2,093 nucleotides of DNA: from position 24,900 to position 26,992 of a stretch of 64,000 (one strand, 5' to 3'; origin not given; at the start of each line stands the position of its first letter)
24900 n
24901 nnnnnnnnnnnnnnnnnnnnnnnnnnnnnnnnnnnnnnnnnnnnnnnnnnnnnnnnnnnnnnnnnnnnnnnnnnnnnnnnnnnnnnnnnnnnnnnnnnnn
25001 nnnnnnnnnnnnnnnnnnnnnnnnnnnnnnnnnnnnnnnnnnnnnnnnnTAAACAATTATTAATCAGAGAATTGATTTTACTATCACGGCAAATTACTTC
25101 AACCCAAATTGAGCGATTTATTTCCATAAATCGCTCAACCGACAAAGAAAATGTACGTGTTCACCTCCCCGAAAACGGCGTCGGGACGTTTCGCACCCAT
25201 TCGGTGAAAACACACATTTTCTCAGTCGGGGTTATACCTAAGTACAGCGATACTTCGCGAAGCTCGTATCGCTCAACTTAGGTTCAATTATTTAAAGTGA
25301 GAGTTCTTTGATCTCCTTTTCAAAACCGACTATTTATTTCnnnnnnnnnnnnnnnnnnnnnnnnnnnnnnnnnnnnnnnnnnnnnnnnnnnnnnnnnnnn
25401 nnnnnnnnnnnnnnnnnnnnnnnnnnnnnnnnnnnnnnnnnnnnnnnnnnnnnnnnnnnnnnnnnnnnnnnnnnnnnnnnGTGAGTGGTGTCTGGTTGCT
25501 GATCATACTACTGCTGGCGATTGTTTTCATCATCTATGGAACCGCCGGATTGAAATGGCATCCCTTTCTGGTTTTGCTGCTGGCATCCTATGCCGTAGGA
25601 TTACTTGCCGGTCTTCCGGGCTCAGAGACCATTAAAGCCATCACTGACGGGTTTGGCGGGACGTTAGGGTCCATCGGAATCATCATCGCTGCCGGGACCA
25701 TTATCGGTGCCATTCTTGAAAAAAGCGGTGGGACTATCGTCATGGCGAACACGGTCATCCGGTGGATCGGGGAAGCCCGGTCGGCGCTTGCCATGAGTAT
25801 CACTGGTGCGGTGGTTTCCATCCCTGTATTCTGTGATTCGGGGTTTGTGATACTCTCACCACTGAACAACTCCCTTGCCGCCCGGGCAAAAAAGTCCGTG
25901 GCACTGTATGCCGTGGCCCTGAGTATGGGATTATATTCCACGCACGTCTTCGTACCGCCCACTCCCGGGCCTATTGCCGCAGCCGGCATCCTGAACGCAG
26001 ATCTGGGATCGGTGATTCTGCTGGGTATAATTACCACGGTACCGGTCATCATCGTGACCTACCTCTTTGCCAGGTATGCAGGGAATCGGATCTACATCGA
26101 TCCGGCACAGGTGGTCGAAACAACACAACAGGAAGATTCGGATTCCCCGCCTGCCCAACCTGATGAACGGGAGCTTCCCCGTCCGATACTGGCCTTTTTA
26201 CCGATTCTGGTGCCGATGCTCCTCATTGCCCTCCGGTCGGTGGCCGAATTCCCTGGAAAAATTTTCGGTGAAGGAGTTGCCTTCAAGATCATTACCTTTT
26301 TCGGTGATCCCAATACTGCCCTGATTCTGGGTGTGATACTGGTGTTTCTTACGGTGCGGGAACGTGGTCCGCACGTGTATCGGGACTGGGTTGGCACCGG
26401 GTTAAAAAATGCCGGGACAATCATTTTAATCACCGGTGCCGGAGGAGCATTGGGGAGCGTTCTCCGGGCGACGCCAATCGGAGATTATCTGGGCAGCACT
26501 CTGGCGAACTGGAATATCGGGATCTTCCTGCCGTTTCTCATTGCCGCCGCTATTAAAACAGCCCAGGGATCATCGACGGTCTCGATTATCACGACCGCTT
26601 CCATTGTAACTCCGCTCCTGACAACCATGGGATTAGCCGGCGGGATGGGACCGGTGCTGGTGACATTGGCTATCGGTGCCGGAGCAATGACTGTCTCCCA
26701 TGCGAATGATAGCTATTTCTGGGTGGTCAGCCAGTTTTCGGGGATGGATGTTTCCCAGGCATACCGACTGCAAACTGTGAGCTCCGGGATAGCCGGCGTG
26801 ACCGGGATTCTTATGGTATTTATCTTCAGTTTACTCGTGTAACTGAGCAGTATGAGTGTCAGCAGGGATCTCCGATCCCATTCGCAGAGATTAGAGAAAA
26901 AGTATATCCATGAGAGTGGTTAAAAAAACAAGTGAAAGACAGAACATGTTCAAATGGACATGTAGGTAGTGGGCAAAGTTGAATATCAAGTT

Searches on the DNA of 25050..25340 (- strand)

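Call 25: search_dna_similar(query=window:25095-25290:-, collection=plasmids, mode=distant, max_evalue=1, max_rows=30)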
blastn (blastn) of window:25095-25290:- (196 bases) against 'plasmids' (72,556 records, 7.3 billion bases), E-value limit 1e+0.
Records with a match: 1; places in all: 1; records where one place covers at least 80% of the query: 0.
Best place of each record, by identity: 80-90% 1.
By first word of the organism name: Priestia 1.
By predicted mobility (MOB-suite, as given by PLSDB): non-mobilizable 1.
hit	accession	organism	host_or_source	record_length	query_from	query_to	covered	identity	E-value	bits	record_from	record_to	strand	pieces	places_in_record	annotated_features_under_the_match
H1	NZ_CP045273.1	Priestia megaterium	pure culture,Paper surface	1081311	160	195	18%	86.1%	6e-1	42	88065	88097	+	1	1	none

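Call 80: search_rna_families(source=window, start=25050, end=25340, threshold=evalue, max_evalue=1)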
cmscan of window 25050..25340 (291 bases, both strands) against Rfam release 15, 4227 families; matches with E-value up to 1: 0.
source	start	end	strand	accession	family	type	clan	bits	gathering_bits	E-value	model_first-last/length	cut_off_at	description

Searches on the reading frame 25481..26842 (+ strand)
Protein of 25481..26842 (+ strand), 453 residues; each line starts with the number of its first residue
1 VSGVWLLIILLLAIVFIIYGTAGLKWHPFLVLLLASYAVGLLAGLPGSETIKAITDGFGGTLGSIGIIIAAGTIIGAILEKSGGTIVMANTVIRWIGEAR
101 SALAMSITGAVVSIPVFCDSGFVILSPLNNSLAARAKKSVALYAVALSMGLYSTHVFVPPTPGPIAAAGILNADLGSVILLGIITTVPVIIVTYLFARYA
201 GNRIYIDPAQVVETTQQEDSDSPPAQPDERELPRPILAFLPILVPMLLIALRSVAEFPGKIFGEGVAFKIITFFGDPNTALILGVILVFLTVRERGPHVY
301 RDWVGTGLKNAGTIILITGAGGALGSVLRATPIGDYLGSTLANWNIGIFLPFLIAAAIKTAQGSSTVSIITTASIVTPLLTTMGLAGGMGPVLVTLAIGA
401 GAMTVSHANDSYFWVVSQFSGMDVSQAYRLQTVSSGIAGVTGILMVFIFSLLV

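Call 24: find_encoding_contigs(protein=window:25481-26842:+, flank=6000, max_places=8)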
Protein window:25481-26842:+ (453 aa): no gene with exactly this product is on record in the collection.

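Call 84: search_protein_families(library=pfam, proteins=[window:25481-26839:+], max_evalue=1e-8)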
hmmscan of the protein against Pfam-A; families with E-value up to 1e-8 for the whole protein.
window:25481-26839:+ (453 aa): 2 families
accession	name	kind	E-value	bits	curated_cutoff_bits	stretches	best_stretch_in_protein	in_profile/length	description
PF02447.22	GntP_permease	-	1e-101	341.3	22.5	1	6-451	2-439/440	GntP family permease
PF03600.22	CitMHS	-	3.5e-14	53.1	31.9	1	31-399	10-336/336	Citrate transporter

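Call 85: find_homologous_proteins(query=window:25481-26839:+, max_evalue=1e-40)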
Query window:25481-26839:+ (453 aa): 8000 proteins with E <= 1e-40 among 8000 candidates; the best 120 are listed.
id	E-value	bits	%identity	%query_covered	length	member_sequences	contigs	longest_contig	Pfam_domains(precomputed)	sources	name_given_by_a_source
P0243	1.2e-261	886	93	100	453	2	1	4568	PF03600.23,PF02447.23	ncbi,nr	ncbi:MAG TPA: GntP family permease [bacterium]|nr:GntP family permease [bacterium]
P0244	9.7e-230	781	81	100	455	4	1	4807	PF02447.23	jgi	-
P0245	7.3e-225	765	80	100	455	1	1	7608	PF02447.23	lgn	-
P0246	1.7e-204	698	73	100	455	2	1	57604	PF03600.23,PF02447.23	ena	-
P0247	1.9e-201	688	74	100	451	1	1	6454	PF03600.23,PF02447.23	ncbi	-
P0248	2.2e-196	671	74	96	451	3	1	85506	PF03600.23,PF02447.23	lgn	-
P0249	1.2e-195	669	71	98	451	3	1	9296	PF03600.23,PF02447.23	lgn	-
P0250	3.5e-195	667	73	97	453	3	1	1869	PF03600.23,PF02447.23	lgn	-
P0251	8.5e-194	663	71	100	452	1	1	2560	PF03553.22,PF02447.23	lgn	-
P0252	1.2e-192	659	71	97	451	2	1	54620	PF03600.23,PF03553.22,PF02447.23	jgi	-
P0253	1.3e-191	655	71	100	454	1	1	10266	PF03600.23,PF02447.23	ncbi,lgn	-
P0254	2.6e-191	654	72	97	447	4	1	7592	PF03600.23,PF03553.22,PF02447.23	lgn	-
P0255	3.8e-190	651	71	100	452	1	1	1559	PF03600.23,PF03553.22,PF02447.23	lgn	-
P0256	5.2e-190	650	71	99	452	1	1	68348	PF03600.23,PF03553.22,PF02447.23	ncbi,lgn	-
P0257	6.7e-190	650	70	100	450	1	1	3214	PF03600.23,PF02447.23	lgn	-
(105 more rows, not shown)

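Call 86: find_encoding_contigs(protein=P0243, flank=5000, max_places=3)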
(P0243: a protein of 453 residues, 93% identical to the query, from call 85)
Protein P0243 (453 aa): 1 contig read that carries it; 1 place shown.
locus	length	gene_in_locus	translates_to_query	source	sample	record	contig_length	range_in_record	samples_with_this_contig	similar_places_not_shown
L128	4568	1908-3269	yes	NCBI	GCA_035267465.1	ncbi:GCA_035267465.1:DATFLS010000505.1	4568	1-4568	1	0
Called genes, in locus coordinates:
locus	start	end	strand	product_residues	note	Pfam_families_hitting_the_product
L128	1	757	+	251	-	?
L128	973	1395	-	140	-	PF15418:DUF4625 (weak)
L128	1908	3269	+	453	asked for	PF02447:GntP_permease, PF03600:CitMHS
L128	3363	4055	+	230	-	PF00657:Lipase_GDSL, PF13472:Lipase_GDSL_2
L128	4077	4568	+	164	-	?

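Call 87: find_encoding_contigs(protein=P0244, flank=5000, max_places=3)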
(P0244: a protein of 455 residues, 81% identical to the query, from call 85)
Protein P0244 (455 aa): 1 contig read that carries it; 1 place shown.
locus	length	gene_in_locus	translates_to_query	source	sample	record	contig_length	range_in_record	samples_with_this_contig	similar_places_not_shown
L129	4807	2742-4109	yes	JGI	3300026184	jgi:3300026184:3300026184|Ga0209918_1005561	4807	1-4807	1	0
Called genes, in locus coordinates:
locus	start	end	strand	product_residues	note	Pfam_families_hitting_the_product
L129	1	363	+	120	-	?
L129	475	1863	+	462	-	PF00884:Sulfatase, PF01663:Phosphodiest (faint), PF16347:SGSH_C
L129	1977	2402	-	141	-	-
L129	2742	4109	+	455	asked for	PF02447:GntP_permease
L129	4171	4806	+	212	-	?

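Call 88: find_encoding_contigs(protein=P0245, flank=6000, max_places=3)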
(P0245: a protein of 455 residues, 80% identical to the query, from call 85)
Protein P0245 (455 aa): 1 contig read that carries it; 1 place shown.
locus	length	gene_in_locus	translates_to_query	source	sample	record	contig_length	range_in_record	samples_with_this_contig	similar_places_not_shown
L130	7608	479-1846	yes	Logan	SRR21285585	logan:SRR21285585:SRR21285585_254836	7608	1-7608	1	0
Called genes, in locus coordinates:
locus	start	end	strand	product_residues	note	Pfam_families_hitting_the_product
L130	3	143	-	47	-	?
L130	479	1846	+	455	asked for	PF02447:GntP_permease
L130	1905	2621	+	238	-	PF00657:Lipase_GDSL, PF13472:Lipase_GDSL_2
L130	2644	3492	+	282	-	PF03737:RraA-like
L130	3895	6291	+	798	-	PF00989:PAS (weak), PF13426:PAS_9, PF00989:PAS, PF08448:PAS_4, PF08447:PAS_3, PF13426:PAS_9, PF02518:HATPase_c, PF00072:Response_reg, +5 more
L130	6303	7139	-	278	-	PF03781:FGE-sulfatase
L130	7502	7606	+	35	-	?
